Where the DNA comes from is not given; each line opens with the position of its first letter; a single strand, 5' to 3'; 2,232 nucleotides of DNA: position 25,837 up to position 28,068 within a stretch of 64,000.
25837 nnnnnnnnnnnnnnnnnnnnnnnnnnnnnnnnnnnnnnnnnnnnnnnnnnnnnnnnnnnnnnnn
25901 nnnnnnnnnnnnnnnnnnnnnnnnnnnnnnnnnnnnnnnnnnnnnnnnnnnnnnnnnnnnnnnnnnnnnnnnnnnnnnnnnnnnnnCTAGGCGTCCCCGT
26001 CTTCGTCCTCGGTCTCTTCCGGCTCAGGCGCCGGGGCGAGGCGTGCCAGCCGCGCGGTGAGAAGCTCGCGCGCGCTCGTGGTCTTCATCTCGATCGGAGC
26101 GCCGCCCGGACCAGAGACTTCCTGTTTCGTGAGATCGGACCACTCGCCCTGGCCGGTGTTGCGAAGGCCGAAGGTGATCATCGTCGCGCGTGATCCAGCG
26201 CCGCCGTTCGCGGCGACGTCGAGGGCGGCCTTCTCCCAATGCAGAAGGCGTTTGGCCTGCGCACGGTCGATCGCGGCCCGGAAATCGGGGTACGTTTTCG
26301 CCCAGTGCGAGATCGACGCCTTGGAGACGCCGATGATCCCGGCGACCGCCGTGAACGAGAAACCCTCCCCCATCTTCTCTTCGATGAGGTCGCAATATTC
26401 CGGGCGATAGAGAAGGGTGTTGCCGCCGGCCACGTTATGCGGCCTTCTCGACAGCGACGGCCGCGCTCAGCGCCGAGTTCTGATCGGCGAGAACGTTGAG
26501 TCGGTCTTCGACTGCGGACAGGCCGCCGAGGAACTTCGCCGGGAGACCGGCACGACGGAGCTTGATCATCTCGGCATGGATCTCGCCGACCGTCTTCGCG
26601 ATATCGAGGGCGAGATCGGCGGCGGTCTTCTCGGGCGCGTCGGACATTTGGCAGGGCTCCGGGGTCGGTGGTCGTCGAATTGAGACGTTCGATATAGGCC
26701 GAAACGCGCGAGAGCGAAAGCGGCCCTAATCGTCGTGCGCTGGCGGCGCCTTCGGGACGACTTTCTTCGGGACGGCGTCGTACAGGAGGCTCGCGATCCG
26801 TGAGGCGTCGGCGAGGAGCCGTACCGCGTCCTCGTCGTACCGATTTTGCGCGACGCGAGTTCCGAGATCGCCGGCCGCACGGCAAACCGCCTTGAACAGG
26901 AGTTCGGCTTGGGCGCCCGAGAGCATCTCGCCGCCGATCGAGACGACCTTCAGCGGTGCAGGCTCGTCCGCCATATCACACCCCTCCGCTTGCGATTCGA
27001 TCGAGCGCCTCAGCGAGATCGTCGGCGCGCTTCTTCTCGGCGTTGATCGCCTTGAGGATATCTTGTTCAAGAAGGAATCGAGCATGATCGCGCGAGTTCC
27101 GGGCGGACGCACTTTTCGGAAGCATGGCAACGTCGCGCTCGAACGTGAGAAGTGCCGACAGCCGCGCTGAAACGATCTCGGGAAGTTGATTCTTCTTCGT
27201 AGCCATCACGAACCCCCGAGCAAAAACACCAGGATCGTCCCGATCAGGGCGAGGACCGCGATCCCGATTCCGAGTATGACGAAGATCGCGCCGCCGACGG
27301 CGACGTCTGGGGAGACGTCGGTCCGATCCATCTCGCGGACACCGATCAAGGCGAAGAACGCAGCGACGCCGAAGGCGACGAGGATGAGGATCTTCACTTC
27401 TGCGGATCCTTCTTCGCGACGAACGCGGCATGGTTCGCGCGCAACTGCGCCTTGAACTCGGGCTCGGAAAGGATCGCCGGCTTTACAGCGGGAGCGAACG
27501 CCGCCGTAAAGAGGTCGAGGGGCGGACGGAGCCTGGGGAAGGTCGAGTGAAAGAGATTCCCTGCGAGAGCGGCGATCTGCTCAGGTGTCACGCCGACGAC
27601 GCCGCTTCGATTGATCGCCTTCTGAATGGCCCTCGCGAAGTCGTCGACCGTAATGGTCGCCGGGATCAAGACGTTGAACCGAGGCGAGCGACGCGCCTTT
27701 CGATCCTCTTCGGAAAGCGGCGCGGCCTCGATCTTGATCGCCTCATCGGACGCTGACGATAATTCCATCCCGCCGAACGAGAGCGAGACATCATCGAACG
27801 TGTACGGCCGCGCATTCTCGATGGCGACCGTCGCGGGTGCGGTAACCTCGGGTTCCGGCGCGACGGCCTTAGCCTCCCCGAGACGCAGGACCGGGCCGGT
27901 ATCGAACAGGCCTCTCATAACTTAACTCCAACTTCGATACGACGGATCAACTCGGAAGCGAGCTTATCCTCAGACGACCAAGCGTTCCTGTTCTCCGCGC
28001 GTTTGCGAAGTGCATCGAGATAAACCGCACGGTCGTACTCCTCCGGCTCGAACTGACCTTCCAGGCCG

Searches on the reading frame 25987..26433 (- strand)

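Call 108: search_protein_families(library=pfam, max_evalue=0.01, proteins=[window:25987-26433:-])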
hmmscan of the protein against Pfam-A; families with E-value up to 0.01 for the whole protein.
window:25987-26433:- (148 aa): 2 families
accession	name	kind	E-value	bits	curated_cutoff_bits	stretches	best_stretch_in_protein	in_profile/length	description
PF14549.12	P22_Cro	-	0.0017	18.5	30.2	1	28-53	13-38/60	DNA-binding transcriptional regulator Cro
PF20901.3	Sf6_terminase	-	0.0074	16.8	27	1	9-79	1-72/106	Bacteriophage Sf6, terminase small subunit-like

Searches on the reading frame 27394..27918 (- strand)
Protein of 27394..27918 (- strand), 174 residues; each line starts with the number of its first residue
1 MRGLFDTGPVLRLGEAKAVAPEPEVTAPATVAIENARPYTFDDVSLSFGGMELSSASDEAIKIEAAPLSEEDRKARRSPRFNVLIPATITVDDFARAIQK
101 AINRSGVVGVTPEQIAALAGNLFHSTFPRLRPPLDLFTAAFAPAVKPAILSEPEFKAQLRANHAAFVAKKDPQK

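Call 108: search_protein_families(library=pfam, max_evalue=0.01, proteins=[window:27394-27918:-])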
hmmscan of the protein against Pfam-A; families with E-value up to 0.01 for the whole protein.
window:27394-27918:- (174 aa): 1 family
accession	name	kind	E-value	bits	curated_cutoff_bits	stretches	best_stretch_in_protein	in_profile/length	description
PF18580.7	HTH_SUN2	-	0.0043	17.7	30.4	1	91-116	24-49/58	SUN2 helix-turn-helix domain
